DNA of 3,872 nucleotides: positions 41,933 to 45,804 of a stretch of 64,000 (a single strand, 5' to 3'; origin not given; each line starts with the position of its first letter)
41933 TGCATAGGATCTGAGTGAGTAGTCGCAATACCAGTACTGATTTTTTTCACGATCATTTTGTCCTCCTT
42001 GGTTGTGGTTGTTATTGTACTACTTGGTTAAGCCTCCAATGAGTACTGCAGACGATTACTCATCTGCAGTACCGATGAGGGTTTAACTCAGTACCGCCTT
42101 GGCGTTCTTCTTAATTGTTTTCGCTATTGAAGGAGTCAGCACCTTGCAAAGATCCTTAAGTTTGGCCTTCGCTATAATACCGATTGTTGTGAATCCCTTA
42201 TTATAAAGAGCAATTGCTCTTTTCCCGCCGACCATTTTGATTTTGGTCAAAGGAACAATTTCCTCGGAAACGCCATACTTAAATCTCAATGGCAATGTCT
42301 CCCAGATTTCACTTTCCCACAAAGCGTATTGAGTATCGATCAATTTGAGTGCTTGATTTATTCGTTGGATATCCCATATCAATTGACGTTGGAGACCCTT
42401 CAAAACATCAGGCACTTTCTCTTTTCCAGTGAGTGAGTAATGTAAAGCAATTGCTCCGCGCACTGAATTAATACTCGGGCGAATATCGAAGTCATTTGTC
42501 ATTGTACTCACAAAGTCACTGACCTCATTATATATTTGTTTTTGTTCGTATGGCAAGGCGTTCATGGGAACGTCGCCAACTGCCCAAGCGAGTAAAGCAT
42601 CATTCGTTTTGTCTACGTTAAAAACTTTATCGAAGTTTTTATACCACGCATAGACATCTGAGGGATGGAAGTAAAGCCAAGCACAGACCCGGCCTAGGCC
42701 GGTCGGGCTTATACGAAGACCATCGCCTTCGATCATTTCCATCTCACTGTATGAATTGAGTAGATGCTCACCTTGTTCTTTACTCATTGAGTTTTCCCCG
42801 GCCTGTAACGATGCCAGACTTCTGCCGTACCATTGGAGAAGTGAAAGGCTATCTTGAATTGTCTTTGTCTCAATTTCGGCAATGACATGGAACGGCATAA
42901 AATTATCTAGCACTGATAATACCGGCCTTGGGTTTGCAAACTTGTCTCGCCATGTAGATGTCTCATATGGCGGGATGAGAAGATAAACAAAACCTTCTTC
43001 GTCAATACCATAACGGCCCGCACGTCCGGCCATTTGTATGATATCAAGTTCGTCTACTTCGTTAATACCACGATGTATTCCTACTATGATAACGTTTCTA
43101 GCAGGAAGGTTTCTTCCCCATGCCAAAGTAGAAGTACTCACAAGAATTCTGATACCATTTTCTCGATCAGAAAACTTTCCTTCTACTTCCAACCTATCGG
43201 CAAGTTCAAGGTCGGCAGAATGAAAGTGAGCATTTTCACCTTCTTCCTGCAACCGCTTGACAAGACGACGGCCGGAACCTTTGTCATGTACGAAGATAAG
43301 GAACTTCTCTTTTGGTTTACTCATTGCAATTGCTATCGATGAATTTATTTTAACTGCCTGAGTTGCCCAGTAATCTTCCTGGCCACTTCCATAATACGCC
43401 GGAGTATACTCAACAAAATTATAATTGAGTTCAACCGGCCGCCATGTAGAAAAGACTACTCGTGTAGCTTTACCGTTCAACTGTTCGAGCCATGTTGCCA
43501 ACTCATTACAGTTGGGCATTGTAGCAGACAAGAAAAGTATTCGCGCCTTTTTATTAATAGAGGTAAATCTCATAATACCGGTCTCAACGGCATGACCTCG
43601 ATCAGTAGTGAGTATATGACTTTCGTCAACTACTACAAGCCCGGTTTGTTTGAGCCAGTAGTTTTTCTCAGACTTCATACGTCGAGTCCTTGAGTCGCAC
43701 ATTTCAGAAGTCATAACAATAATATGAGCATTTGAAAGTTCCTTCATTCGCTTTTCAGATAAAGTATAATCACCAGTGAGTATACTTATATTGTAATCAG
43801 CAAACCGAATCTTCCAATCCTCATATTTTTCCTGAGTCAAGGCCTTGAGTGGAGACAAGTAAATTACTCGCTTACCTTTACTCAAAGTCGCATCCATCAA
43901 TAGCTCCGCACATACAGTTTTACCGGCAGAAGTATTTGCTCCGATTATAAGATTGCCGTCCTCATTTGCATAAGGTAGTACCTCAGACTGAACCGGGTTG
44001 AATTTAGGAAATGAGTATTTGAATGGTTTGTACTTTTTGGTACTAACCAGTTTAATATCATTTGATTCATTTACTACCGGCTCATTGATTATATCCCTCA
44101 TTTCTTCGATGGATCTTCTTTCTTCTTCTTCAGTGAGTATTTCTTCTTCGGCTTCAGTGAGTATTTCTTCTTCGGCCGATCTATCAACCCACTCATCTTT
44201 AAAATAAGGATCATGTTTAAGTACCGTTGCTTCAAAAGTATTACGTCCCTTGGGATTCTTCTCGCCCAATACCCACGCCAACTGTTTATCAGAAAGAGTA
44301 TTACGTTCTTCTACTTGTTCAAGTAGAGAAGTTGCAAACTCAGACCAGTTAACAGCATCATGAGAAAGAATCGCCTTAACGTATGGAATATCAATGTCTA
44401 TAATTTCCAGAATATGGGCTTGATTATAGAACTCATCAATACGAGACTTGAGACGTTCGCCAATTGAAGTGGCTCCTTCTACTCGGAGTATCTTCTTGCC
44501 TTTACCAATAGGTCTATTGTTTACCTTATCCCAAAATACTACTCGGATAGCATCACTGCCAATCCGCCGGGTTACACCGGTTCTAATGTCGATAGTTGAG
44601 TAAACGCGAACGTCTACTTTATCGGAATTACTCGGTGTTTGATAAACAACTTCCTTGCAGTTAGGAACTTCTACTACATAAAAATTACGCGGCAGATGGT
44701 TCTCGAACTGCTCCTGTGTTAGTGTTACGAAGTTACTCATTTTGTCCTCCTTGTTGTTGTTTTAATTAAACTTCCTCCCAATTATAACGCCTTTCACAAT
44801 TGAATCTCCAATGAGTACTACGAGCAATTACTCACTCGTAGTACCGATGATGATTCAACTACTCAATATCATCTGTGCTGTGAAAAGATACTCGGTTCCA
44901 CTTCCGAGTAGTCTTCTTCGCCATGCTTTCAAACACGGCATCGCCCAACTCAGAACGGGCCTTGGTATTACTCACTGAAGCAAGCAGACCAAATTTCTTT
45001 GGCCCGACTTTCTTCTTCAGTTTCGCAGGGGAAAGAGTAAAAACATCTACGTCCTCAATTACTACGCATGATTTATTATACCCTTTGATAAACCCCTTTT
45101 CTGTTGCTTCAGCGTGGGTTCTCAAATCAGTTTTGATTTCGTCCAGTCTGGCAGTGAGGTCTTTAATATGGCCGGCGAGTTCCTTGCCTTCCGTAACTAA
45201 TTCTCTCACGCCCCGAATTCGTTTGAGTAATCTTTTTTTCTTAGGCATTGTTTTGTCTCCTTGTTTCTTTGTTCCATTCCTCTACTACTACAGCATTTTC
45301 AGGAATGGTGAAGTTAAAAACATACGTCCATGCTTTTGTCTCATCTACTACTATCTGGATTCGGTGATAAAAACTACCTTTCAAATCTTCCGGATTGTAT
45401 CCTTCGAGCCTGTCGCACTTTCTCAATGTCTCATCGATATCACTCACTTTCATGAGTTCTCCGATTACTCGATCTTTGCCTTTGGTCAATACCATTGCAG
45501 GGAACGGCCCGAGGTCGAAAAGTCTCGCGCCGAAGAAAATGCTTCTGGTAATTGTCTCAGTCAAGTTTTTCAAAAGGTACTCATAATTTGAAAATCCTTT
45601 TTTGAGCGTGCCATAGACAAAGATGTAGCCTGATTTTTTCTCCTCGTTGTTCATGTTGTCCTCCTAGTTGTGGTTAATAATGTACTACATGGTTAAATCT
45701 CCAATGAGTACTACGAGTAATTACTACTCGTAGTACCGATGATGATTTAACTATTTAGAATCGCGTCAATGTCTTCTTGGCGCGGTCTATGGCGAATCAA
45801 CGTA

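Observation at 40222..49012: Eight copies of a conserved ~43-nt hairpin element punctuating an accessory gene-cassette region, with compensatory stem changes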

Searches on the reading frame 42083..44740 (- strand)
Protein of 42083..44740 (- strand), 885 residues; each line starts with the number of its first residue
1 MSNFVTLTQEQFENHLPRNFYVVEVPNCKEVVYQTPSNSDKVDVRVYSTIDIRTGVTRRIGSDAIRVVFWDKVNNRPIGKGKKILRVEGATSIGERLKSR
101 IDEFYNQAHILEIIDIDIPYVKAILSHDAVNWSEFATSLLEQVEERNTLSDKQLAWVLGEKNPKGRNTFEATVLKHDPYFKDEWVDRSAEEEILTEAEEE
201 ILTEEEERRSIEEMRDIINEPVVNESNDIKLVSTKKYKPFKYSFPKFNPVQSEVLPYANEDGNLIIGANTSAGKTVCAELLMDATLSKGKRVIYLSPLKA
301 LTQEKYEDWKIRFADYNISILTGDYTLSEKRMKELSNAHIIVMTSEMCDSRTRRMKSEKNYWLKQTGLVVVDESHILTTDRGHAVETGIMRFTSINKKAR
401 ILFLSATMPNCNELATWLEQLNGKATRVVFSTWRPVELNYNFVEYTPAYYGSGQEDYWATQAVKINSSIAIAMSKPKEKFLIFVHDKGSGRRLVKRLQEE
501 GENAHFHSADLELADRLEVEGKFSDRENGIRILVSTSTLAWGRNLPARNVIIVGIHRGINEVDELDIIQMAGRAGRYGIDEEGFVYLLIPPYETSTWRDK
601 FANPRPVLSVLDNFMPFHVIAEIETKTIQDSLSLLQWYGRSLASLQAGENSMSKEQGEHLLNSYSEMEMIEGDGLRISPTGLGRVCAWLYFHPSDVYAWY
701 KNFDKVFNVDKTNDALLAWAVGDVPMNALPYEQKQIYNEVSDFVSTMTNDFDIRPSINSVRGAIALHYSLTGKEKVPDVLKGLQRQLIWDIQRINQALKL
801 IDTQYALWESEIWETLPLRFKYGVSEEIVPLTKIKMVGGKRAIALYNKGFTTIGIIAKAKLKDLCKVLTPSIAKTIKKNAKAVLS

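Call 10: search_protein_families(library=phrogs, proteins=[window:42083-44740:-], max_evalue=0.001)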
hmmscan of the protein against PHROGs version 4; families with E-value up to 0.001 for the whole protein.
window:42083-44740:- (885 aa): 6 families
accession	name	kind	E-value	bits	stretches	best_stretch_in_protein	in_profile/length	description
phrog_6819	-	DNA, RNA and nucleotide metabolism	9.2e-56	190.5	1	244-864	18-632/645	Holliday junction branch migration helicase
phrog_16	-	DNA, RNA and nucleotide metabolism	8.3e-26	91.5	1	235-579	269-588/986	DNA helicase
phrog_35989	-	unknown function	4.7e-12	45.8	2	504-586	446-527/860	-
phrog_31517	-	unknown function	2.4e-11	43.1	1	262-434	324-498/1191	-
phrog_28038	-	unknown function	1.3e-06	29.2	1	27-112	48-131/143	-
phrog_2488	-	DNA, RNA and nucleotide metabolism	0.00024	21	0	391-539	343-485/579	DNA helicase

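Call 26: find_related_loci(query=window:42083-44740:-, collection=viral_contigs, flank=10000)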
Query window:42083-44740:- (885 aa) in viral_contigs; peptide patterns used: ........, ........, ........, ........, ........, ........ (x = any residue, [..] = any of these).
2 stretches matched a pattern; 1 encode a relative of the query (tblastn E <= 1e-3); 1 distinct loci.
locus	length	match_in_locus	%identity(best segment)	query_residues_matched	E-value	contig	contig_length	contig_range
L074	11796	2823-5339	41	10-883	0e+0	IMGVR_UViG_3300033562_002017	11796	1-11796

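Call 36: find_homologous_proteins(query=window:42083-44740:-, max_evalue=1e-10)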
Query window:42083-44740:- (885 aa): 779 proteins with E <= 1e-10 among 8000 candidates; the best 120 are listed.
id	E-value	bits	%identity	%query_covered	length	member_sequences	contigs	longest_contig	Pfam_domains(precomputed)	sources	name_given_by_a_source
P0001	0.0e+0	2014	100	100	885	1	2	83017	PF00270.36,PF14520.13,PF00271.38,PF04851.22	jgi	-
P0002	0.0e+0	1279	63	100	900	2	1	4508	PF00270.36,PF14520.13,PF25453.2,PF00271.38,PF04851.22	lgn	-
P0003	0.0e+0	1159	60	100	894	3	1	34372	PF00270.36,PF14520.13,PF00271.38,PF04851.22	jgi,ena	-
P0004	0.0e+0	1027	54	100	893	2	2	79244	PF00270.36,PF14520.13,PF00271.38,PF04851.22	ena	-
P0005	0.0e+0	1020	55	100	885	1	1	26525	PF13872.13,PF00270.36,PF14520.13,PF00271.38,PF04851.22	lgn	-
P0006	0.0e+0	1016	54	100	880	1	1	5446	PF00270.36,PF00271.38,PF04851.22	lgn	-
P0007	2.8e-297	1007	53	100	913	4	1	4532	PF00270.36,PF14520.13,PF00271.38,PF04851.22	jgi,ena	-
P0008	8.5e-296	1002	55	100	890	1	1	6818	PF00270.36,PF14520.13,PF00271.38,PF04851.22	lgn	-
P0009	1.2e-293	995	52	100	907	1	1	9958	PF00270.36,PF14520.13,PF00271.38,PF04851.22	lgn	-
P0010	1.7e-293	994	54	100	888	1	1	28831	PF00270.36,PF14520.13,PF25453.2,PF00271.38,PF04851.22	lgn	-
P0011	3.3e-293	993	52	100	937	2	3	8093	PF00270.36,PF14520.13,PF00271.38,PF04851.22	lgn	-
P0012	1.4e-292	991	52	100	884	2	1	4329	PF00270.36,PF00271.38,PF04851.22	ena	-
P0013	2.8e-292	990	52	100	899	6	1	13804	PF00270.36,PF14520.13,PF25453.2,PF00271.38,PF04851.22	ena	-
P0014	3.6e-292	990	53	100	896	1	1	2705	PF00270.36,PF14520.13,PF25453.2,PF00271.38,PF04851.22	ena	-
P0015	1.3e-291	988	52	100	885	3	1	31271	PF00270.36,PF14520.13,PF00271.38,PF04851.22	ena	-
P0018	1.7e-289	981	53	100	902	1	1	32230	PF00270.36,PF10391.16,PF14520.13,PF00271.38,PF04851.22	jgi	jgi:helicase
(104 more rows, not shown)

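Call 37: find_encoding_contigs(protein=P0001, flank=10000, max_places=4)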
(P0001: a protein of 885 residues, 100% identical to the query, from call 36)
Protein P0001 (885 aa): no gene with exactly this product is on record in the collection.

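Call 38: find_encoding_contigs(protein=P0003, flank=10000, max_places=3)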
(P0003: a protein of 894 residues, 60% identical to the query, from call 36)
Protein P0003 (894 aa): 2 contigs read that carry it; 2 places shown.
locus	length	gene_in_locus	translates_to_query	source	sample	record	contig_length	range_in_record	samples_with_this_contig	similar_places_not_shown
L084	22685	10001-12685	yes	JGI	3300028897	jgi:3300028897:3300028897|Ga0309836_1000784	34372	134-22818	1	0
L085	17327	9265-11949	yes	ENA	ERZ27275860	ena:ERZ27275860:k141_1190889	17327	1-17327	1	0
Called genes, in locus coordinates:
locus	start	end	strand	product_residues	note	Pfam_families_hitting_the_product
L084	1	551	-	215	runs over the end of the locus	PF03592:Terminase_2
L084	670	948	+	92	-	-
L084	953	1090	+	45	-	-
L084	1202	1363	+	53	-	-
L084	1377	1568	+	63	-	-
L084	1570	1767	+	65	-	-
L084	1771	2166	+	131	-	-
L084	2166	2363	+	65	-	-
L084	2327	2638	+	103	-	PF03692:CxxCxxCC (weak)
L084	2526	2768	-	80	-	-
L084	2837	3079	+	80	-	-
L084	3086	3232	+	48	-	-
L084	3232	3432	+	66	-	-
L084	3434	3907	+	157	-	PF00877:NLPC_P60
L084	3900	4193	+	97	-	-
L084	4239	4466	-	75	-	-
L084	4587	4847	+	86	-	-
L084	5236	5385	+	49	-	-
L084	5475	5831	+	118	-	-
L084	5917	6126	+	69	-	-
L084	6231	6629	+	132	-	-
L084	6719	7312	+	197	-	-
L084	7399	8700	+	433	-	PF12224:Amidoligase_2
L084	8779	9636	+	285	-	PF13230:GATase_4 (weak), PF13522:GATase_6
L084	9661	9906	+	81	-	-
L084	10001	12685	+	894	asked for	PF04851:ResIII, PF00270:DEAD, PF00271:Helicase_C, PF14520:HHH_5 (weak)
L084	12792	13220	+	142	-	PF06094:GGACT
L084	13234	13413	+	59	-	-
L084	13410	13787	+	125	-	-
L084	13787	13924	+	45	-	-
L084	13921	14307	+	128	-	-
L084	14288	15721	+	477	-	PF04851:ResIII, PF00270:DEAD, PF13401:AAA_22 (weak), PF00271:Helicase_C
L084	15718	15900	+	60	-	-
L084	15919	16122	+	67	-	-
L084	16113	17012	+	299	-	PF01807:Zn_ribbon_DnaG (weak)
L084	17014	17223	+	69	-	-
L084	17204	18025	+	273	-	-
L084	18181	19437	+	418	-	-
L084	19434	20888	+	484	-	PF03796:DnaB_C (faint)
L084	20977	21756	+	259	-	-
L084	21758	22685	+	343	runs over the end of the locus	PF01555:N6_N4_Mtase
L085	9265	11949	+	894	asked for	PF04851:ResIII, PF00270:DEAD, PF00271:Helicase_C, PF14520:HHH_5 (weak)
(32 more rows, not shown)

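Call 39: find_encoding_contigs(protein=P0004, flank=10000, max_places=3)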
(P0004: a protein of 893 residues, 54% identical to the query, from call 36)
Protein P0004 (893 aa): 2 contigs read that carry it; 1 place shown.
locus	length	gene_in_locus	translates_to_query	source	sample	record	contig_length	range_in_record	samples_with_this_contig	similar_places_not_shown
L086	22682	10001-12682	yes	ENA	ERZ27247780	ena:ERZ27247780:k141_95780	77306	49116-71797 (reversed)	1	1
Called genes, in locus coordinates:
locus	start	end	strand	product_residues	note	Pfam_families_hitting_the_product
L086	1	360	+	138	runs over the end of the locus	PF23140:Gp80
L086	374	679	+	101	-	-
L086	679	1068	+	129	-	-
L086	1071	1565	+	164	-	-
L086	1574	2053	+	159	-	-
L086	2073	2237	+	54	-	-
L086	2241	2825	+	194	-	-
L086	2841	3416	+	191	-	-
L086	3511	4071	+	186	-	-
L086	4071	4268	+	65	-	-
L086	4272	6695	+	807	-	-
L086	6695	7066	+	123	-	-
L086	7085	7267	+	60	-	-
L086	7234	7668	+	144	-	-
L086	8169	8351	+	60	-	-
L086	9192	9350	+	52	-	-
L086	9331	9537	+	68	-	-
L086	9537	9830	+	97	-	-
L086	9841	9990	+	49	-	-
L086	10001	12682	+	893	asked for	PF04851:ResIII, PF00270:DEAD, PF00271:Helicase_C, PF14520:HHH_5 (weak)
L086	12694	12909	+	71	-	-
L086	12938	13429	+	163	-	-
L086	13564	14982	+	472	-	PF00270:DEAD (faint), PF18766:SWI2_SNF2 (faint), PF04851:ResIII, PF00271:Helicase_C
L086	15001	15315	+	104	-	-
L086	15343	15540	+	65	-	-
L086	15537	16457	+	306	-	-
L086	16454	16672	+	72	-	-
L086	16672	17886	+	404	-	PF13730:HTH_36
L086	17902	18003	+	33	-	-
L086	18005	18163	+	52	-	-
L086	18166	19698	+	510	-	PF03796:DnaB_C (weak)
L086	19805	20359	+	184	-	-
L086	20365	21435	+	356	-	-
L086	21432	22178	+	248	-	PF01555:N6_N4_Mtase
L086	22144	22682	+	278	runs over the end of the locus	-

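Call 46: find_encoding_contigs(protein=P0005, flank=10000, max_places=2)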
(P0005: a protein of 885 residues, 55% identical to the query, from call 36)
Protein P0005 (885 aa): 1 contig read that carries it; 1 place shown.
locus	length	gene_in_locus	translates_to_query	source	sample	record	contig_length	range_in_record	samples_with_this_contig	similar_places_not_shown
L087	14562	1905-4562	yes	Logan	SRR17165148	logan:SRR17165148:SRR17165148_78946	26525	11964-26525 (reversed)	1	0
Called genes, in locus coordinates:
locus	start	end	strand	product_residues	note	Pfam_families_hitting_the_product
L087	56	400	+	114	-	-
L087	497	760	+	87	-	-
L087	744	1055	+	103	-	-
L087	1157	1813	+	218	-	-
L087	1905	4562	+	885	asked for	PF00270:DEAD, PF04851:ResIII, PF13872:AAA_34 (weak), PF00271:Helicase_C, PF14520:HHH_5 (weak)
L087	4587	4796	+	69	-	-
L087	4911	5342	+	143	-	-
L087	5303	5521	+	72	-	-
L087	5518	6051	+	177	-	-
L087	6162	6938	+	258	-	-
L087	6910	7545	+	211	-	-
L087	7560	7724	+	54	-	-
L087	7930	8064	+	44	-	-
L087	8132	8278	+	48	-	-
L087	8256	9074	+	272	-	PF06067:DUF932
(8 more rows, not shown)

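Call 47: find_encoding_contigs(protein=P0010, flank=10000, max_places=2)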
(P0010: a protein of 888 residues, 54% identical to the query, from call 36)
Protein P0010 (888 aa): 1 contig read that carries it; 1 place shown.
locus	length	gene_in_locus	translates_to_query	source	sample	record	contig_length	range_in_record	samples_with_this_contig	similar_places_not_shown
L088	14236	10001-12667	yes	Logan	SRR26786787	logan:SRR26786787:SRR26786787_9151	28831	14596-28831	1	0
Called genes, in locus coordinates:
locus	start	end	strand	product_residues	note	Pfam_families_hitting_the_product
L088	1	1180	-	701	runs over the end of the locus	-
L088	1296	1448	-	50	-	-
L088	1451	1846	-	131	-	-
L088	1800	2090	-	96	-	-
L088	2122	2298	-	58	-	-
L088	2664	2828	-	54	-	-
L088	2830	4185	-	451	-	-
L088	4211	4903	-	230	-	-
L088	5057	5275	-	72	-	-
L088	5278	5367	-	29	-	-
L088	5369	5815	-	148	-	PF18907:DUF5662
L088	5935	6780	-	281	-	PF07460:NUMOD3 (faint)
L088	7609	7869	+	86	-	-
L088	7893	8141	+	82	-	-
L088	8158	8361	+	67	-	-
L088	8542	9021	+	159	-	-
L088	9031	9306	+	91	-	-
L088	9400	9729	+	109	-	-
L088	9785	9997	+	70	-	-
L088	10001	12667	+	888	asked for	PF00270:DEAD, PF04851:ResIII, PF00271:Helicase_C, PF14520:HHH_5, PF25453:DUF7898 (faint)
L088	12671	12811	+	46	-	-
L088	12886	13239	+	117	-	-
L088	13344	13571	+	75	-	-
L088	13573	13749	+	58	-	-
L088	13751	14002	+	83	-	-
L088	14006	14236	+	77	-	?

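Call 48: find_encoding_contigs(protein=P0018, flank=10000, max_places=2)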
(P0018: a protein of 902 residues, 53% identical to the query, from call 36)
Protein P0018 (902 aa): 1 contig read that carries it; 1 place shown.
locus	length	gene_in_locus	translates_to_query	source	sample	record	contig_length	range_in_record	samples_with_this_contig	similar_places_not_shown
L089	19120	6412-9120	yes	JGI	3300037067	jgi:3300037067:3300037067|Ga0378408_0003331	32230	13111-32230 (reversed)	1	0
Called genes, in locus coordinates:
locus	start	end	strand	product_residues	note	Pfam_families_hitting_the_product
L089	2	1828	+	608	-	?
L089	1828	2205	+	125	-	-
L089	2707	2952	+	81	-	-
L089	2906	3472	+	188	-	-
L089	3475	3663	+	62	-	-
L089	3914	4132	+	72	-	-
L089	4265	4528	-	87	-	-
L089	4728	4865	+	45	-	-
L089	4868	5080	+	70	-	-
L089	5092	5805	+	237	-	-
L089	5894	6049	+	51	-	-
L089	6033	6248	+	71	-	-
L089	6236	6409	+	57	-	-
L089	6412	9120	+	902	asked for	PF00270:DEAD, PF04851:ResIII, PF00271:Helicase_C, PF10391:DNA_pol_lambd_f (weak), PF14520:HHH_5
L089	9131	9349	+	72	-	-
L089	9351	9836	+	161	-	-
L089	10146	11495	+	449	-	PF00270:DEAD (faint), PF04851:ResIII, PF00271:Helicase_C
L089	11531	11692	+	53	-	-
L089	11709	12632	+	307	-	-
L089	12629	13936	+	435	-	-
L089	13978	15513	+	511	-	PF03796:DnaB_C (weak)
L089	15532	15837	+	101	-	-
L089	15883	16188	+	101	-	-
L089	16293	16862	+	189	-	-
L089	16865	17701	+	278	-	PF04015:DUF362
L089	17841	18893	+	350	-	-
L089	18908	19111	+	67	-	-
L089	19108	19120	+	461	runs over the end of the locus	-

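Call 50: find_encoding_contigs(protein=P0002, flank=10000, max_places=2)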
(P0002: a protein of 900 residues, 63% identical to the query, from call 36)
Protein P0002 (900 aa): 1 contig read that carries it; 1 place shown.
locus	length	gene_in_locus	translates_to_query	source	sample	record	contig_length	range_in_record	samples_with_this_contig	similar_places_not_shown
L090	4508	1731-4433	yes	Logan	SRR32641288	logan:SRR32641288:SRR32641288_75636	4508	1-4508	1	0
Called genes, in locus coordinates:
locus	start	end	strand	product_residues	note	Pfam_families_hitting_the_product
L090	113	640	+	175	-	-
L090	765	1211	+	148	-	PF06094:GGACT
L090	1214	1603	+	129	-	-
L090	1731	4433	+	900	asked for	PF04851:ResIII, PF00270:DEAD, PF00271:Helicase_C, PF14520:HHH_5, PF25453:DUF7898 (weak)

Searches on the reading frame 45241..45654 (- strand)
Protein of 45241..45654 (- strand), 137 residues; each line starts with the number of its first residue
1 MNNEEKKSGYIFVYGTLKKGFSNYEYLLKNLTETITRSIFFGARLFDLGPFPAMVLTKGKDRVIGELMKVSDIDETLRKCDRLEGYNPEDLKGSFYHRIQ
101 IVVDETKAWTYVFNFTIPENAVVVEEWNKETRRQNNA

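Call 10: search_protein_families(library=phrogs, proteins=[window:45241-45654:-], max_evalue=0.001)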
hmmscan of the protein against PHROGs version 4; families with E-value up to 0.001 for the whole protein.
window:45241-45654:- (137 aa): 1 family
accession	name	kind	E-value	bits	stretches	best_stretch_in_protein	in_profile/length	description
phrog_2520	-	moron, auxiliary metabolic gene and host takeover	2.5e-16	60.9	1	3-133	5-135/166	gamma-glutamyl cyclotransferase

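Call 13: search_protein_families(library=pfam, proteins=[window:45241-45654:-], max_evalue=0.01)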
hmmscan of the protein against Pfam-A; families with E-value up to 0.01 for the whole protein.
window:45241-45654:- (137 aa): 1 family
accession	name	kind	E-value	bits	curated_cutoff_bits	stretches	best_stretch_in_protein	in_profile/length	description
PF06094.17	GGACT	-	3.6e-20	73.2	22.8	1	11-115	1-104/120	Gamma-glutamyl cyclotransferase, AIG2-like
